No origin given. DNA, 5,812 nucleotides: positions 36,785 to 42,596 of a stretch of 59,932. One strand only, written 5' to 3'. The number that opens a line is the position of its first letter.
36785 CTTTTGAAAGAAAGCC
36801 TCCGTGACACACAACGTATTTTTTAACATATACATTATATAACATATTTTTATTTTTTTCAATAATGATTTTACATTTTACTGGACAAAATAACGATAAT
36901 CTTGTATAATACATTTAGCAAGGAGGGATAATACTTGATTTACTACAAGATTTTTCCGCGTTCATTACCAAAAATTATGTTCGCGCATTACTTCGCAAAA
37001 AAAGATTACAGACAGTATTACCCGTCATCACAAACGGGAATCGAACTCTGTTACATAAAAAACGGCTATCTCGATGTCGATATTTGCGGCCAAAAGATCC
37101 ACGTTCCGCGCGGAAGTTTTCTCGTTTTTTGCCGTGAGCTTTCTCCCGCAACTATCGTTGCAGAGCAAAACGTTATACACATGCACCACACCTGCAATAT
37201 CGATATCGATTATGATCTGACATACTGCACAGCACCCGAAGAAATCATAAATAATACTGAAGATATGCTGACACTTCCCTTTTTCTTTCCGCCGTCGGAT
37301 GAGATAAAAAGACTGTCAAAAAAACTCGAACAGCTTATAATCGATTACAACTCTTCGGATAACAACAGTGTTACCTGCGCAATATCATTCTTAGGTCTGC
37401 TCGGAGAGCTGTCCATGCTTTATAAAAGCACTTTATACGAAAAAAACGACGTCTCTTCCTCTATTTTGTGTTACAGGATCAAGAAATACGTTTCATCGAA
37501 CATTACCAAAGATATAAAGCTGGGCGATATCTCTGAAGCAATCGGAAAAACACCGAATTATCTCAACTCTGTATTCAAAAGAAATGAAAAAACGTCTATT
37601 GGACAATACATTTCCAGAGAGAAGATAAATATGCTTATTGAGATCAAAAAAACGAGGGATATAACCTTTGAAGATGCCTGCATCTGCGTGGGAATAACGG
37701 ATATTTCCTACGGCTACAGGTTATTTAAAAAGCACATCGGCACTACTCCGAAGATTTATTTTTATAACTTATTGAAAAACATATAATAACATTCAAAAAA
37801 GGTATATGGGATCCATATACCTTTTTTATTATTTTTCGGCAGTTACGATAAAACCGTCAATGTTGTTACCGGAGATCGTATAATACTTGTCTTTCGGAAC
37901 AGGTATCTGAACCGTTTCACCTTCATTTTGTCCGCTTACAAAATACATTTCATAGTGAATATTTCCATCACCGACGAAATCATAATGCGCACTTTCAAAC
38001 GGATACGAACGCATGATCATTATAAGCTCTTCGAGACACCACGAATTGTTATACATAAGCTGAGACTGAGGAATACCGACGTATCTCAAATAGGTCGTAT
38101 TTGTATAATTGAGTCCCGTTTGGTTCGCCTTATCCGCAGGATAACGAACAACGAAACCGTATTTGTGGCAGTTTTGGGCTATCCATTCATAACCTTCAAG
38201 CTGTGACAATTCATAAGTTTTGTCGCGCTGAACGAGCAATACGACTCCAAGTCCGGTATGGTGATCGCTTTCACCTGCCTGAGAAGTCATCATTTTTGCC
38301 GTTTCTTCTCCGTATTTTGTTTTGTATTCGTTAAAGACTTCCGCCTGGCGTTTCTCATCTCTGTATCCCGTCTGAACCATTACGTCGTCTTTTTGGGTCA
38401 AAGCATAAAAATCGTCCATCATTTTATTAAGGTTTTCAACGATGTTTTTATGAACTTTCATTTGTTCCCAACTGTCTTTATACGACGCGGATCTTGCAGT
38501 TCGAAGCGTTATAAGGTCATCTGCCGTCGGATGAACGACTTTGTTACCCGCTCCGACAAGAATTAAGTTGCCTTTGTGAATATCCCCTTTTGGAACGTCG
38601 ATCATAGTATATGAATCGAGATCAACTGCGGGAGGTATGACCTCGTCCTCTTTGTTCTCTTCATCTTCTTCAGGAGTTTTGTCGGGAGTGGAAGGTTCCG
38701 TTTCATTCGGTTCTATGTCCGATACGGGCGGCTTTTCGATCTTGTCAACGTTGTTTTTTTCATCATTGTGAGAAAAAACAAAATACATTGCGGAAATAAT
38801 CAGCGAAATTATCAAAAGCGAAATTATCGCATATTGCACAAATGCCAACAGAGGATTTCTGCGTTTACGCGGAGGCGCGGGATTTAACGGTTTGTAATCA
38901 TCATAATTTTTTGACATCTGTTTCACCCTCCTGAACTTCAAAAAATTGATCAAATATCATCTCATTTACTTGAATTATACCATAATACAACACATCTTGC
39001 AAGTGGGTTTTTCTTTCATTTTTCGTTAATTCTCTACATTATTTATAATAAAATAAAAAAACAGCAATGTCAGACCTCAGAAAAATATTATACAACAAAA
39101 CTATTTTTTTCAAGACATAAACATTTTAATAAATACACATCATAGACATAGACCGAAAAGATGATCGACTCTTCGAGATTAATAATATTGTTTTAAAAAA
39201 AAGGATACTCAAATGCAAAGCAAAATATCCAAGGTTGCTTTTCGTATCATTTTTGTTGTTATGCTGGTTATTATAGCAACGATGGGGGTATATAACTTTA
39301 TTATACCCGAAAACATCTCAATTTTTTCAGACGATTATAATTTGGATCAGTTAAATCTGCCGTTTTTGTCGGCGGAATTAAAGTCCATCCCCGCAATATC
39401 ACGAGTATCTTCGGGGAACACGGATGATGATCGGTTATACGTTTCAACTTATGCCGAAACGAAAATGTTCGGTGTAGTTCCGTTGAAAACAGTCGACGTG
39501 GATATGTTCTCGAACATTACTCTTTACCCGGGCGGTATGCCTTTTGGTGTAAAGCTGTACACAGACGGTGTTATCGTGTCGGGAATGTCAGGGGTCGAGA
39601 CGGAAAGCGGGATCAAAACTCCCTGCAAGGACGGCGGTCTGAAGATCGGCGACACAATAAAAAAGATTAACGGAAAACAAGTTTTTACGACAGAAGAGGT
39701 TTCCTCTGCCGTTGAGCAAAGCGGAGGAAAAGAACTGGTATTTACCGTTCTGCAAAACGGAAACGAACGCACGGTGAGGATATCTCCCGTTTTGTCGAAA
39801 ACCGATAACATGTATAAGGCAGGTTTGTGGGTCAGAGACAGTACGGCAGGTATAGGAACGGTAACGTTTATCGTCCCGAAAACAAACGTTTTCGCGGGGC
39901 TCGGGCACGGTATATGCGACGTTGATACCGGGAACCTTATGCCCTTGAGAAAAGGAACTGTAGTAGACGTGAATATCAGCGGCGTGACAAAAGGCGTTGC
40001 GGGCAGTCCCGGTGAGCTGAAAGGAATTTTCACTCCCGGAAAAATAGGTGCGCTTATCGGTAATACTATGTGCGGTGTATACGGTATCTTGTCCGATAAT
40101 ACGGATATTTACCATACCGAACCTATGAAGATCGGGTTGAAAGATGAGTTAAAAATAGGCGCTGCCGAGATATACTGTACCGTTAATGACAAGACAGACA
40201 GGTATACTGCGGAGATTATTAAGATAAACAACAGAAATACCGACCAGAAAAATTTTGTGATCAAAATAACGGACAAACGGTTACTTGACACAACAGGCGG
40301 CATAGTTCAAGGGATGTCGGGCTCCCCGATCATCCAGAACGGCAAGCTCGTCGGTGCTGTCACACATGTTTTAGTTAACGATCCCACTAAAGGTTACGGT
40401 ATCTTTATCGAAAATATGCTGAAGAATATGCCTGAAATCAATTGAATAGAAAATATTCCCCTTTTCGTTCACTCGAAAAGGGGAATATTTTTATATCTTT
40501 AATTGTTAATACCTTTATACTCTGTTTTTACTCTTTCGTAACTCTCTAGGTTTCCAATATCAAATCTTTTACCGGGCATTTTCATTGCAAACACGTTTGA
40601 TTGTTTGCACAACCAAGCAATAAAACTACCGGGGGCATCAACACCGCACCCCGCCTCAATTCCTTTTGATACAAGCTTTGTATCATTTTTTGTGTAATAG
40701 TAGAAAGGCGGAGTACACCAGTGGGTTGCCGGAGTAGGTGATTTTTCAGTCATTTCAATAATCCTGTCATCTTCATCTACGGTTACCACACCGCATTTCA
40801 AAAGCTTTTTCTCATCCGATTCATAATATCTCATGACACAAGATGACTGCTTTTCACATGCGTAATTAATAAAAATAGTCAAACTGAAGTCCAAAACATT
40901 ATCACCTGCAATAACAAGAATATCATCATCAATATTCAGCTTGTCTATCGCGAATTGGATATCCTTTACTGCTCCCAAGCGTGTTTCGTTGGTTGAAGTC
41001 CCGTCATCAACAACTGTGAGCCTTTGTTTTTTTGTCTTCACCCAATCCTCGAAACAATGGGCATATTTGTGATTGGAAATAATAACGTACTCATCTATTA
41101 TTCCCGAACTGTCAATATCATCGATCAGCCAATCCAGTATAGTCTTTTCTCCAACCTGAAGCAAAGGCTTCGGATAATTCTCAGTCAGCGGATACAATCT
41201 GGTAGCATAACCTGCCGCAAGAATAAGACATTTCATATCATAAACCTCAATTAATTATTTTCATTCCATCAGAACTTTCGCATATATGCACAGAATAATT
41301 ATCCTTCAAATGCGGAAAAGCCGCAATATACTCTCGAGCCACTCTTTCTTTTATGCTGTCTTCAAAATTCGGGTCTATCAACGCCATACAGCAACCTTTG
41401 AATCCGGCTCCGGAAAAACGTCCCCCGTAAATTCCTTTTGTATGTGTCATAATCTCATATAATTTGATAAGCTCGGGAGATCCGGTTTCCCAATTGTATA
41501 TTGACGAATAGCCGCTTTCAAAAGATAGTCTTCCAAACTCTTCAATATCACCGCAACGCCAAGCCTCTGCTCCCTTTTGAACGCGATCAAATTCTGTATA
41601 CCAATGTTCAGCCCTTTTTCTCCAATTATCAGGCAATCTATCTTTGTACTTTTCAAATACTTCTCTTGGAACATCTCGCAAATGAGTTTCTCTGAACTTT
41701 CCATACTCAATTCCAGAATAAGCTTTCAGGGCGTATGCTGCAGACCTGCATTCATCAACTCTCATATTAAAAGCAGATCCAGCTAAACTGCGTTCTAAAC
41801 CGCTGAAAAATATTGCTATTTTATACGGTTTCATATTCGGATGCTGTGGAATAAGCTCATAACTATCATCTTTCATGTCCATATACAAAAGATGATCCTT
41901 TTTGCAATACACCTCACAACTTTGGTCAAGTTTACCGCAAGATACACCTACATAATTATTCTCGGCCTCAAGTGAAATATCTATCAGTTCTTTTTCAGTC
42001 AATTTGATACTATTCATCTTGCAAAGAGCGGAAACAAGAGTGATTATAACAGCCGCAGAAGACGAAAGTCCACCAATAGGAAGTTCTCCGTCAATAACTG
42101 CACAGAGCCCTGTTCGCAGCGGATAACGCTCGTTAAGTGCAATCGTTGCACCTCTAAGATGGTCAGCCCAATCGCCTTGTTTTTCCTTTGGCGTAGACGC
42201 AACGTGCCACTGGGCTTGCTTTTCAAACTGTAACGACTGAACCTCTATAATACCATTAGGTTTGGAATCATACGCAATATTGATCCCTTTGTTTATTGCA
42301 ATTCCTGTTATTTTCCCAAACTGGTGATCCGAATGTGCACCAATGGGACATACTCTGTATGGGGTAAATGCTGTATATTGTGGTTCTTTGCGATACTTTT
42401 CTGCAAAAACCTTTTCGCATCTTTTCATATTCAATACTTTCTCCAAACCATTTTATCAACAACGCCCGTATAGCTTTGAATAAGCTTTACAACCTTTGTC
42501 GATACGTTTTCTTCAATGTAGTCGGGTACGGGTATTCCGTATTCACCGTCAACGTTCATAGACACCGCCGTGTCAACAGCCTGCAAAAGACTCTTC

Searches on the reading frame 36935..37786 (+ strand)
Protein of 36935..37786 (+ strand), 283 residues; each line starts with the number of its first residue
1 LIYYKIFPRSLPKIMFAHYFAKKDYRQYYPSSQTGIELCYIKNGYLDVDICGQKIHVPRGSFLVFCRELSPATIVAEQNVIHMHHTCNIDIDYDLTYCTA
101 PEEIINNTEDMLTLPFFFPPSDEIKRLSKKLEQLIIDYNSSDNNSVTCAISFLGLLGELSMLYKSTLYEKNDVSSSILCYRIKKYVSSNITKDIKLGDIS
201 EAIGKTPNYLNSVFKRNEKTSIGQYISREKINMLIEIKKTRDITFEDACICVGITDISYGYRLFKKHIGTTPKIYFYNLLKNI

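Call 3: search_protein_families(library=pfam, proteins=[window:36935-37786:+], max_evalue=0.1)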
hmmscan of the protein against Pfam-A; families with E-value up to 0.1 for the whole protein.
window:36935-37786:+ (283 aa): 2 families
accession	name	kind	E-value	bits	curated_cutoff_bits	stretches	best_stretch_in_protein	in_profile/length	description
PF00165.29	HTH_AraC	-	6.3e-10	39.4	26.6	2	240-273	6-38/42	Bacterial regulatory helix-turn-helix proteins, AraC family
PF12833.13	HTH_18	-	4.8e-07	30.4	33.6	1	200-275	2-77/80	Helix-turn-helix domain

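Call 84: search_protein_families(library=ncbifam, proteins=[window:36935-37786:+], max_evalue=0.01)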
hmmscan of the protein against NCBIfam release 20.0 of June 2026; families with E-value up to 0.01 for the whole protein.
window:36935-37786:+ (283 aa): 13 families
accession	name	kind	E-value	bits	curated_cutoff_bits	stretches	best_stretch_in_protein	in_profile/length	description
TIGR04094.1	adjacent_YSIRK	equivalog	1.6e-12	47.1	200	1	166-275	274-382/383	YSIRK-targeted surface antigen transcriptional regulator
NF047788.1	TransRegPocR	equivalog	9e-09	35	500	1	181-276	193-288/296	transcriptional regulator PocR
NF007693.0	PRK10371.1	equivalog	1.9e-08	33.9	253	1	160-275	178-296/309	transcriptional regulator MelR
NF049932.1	TranspRegBtr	equivalog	1.9e-08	33.3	900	1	123-276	114-263/531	bacillibactin transport transcriptional regulator Btr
NF047455.1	TF_Staph_AryK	equivalog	8.6e-07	27.6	850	1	181-275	161-255/759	transcriptional regulator AryK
NF007860.0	PRK10572.1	equivalog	2.9e-06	26.4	208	1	124-275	133-281/292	arabinose operon transcriptional regulator AraC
NF012144.2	ramA_TF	equivalog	1e-05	25.9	180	1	181-275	9-103/108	RamA family antibiotic efflux transcriptional regulator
NF012198.0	MarA_TF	equivalog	0.00035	20.7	250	1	176-236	8-68/124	MDR efflux pump AcrAB transcriptional activator MarA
NF008564.0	PRK11511.1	equivalog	0.00048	20.3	202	1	176-236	8-68/127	MDR efflux pump AcrAB transcriptional activator MarA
NF007584.0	PRK10219.1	equivalog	0.0022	18.3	174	1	182-276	10-104/107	superoxide response transcriptional regulator SoxS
NF011733.0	PRK15186.1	equivalog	0.003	17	403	1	172-276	176-279/291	AraC family transcriptional regulator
NF052534.1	RzbtTranRegRhrA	equivalog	0.0089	15.3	500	0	180-272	210-304/312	rhizobactin biosynthesis transcriptional regulator RhrA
NF007432.1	PRK09978.1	equivalog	0.0095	15.1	500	0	181-276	146-240/274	DNA-binding transcriptional regulator GadX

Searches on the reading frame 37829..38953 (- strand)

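Call 16: search_protein_families(library=pfam, proteins=[window:37829-38953:-], max_evalue=0.001)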
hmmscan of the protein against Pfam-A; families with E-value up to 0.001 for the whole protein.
window:37829-38953:- (374 aa): 1 family
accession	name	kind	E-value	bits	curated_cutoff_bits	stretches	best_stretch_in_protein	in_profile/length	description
PF02557.22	VanY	-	6.7e-21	74.9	25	1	165-293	2-131/132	D-alanyl-D-alanine carboxypeptidase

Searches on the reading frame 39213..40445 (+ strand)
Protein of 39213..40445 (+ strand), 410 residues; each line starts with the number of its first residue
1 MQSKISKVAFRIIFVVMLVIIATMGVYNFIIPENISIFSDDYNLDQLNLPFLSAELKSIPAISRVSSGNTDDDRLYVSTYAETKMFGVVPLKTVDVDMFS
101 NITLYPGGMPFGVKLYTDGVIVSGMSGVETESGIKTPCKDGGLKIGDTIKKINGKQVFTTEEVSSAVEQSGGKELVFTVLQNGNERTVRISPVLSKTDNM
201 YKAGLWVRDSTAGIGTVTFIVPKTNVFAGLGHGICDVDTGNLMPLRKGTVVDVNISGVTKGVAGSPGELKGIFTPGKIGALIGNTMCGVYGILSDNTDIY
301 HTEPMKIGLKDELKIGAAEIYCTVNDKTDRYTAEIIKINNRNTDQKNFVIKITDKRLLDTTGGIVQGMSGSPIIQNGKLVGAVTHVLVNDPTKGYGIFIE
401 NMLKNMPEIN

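Call 16: search_protein_families(library=pfam, proteins=[window:39213-40445:+], max_evalue=0.001)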
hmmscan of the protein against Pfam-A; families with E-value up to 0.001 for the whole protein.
window:39213-40445:+ (410 aa): 4 families
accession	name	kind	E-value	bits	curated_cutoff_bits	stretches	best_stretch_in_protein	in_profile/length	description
PF05580.18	Peptidase_S55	-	1.4e-80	270.7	25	1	200-403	2-210/210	SpoIVB peptidase S55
PF17820.7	PDZ_6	-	3.8e-07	30.2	27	1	140-179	13-52/54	PDZ domain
PF13180.12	PDZ_2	-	2.4e-05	24.9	27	1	136-190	23-78/80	PDZ domain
PF14685.13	PDZ_Tricorn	-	9.2e-05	22.8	25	1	126-190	21-88/88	Tricorn protease PDZ domain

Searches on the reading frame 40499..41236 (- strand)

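Call 82: search_protein_families(library=pfam, proteins=[window:40499-41236:-], max_evalue=0.00001)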
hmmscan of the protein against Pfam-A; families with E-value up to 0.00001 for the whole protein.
window:40499-41236:- (245 aa): 2 families
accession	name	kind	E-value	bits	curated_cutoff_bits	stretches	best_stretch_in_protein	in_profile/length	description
PF00483.29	NTP_transferase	-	1.2e-25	91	21.2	1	3-240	2-242/245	Nucleotidyl transferase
PF12804.13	NTP_transf_3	-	3.1e-08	34.4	27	1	3-115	1-98/160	MobA-like NTP transferase domain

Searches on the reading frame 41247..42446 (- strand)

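Call 82: search_protein_families(library=pfam, proteins=[window:41247-42446:-], max_evalue=0.00001)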
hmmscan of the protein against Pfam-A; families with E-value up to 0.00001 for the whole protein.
window:41247-42446:- (399 aa): 3 families
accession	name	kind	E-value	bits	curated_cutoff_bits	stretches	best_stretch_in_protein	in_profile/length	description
PF00288.32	GHMP_kinases_N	-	2.6e-13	50.4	22.3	1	99-180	5-85/87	GHMP kinases N terminal domain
PF10509.15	GalKase_gal_bdg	-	1.4e-09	37.8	23.1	1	13-59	2-47/49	Galactokinase galactose-binding signature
PF08544.19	GHMP_kinases_C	-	2.2e-06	28.4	21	1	299-374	8-84/85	GHMP kinases C terminal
